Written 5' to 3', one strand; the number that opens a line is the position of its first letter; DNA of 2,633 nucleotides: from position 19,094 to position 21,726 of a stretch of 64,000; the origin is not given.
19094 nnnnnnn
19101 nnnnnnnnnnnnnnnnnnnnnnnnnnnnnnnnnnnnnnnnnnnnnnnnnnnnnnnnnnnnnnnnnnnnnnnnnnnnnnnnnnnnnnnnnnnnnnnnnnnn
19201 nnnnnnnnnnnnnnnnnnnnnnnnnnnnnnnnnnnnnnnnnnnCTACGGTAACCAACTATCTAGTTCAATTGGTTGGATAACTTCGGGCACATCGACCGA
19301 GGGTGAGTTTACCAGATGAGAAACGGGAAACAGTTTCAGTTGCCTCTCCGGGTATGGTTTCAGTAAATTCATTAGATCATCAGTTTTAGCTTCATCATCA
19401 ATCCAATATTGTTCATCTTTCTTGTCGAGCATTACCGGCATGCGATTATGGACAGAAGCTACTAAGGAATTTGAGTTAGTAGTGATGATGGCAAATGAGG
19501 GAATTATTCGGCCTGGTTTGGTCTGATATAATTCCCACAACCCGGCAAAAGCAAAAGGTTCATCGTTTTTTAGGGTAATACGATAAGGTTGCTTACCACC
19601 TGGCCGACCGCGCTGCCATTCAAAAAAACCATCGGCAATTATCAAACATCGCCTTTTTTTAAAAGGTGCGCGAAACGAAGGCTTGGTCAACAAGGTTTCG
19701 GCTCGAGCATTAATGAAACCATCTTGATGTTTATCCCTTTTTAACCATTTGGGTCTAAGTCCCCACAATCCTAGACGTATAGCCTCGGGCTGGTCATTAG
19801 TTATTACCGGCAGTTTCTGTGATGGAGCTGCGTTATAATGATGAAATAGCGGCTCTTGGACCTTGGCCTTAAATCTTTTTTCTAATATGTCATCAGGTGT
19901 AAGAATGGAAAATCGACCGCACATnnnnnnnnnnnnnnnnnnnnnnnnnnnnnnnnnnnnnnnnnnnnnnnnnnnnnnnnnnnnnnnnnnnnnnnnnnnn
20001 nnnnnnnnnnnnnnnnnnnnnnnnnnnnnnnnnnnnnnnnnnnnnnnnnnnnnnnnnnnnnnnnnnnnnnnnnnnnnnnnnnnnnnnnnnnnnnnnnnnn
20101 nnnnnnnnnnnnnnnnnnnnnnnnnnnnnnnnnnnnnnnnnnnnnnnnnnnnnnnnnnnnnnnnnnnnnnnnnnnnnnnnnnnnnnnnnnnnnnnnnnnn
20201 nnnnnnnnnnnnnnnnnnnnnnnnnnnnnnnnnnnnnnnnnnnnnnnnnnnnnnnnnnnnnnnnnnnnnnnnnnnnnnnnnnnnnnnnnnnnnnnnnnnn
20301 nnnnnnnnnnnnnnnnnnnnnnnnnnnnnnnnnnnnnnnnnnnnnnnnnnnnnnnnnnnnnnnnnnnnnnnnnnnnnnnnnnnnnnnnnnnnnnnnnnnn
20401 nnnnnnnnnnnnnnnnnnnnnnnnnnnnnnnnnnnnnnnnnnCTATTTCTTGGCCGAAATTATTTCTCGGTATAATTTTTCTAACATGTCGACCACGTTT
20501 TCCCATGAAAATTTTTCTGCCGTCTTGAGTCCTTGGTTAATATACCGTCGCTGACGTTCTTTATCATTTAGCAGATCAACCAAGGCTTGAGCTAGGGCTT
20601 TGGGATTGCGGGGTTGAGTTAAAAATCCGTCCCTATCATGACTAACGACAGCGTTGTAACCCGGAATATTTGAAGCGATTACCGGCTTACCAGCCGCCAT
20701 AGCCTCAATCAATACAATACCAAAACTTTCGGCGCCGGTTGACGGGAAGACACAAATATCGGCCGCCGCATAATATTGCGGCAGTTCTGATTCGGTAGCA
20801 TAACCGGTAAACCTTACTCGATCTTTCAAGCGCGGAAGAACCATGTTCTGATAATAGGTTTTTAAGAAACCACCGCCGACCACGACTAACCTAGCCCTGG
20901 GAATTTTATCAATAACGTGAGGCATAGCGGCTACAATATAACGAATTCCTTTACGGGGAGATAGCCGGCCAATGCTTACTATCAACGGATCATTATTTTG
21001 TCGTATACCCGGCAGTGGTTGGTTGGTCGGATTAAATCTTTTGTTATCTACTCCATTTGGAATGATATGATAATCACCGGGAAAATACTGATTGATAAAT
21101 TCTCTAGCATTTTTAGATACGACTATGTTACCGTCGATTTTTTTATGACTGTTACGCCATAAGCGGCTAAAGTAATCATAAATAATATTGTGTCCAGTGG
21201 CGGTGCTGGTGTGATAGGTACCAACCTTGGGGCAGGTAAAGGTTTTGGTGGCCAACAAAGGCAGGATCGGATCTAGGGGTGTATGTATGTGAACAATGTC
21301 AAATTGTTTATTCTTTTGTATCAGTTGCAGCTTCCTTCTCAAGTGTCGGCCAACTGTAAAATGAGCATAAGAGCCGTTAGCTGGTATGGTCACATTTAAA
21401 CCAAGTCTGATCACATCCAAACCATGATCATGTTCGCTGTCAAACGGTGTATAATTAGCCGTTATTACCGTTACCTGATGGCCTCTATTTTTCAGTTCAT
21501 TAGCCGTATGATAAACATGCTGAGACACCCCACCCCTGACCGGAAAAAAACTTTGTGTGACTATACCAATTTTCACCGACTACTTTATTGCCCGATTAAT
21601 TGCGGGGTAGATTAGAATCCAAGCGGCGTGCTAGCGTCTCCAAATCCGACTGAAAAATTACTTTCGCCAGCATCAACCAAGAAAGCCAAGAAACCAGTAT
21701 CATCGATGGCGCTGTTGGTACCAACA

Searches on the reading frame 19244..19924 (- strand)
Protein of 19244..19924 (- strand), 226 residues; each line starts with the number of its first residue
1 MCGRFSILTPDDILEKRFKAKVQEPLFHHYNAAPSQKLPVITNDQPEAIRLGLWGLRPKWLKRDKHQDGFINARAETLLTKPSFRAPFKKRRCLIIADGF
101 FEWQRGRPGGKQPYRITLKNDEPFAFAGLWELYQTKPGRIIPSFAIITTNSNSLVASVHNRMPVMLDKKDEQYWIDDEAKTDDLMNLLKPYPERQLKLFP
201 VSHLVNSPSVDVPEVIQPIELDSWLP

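Call 13: search_protein_families(library=pfam, proteins=[window:19244-19924:-], max_evalue=0.01)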
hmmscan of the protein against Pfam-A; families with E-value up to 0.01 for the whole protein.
window:19244-19924:- (226 aa): 1 family
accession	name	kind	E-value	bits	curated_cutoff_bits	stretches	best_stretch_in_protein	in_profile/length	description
PF02586.19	SRAP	-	1.6e-67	227.6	27.1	1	1-208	1-214/214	SOS response associated peptidase (SRAP)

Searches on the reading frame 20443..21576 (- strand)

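Call 13: search_protein_families(library=pfam, proteins=[window:20443-21576:-], max_evalue=0.01)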
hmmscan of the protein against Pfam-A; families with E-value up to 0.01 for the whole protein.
window:20443-21576:- (377 aa): 8 families
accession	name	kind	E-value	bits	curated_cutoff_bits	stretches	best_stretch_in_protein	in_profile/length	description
PF00534.26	Glycos_transf_1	-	1.1e-41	142.6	26.4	1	193-350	12-170/172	Glycosyl transferases group 1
PF13692.12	Glyco_trans_1_4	-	1.6e-39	135.9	27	1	197-338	2-142/142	Glycosyl transferases group 1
PF13439.12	Glyco_transf_4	-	2e-30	106.5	28.5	1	15-179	2-169/170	Glycosyltransferase Family 4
PF13579.12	Glyco_trans_4_4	-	2.6e-17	64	29.7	1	15-175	1-158/158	Glycosyl transferase 4-like domain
PF20706.3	GT4-conflict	-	5.4e-10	39.3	26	1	175-363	180-383/385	Family 4 Glycosyltransferase in conflict systems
PF13477.12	Glyco_trans_4_2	-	5.8e-08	33.4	23.4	1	18-122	10-107/139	Glycosyl transferase 4-like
PF13524.12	Glyco_trans_1_2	-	3.2e-07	30.8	25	1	223-363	10-140/144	Glycosyl transferase-like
PF08323.17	Glyco_transf_5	-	4.3e-06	27.1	22.7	1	3-75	2-73/239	Starch synthase catalytic domain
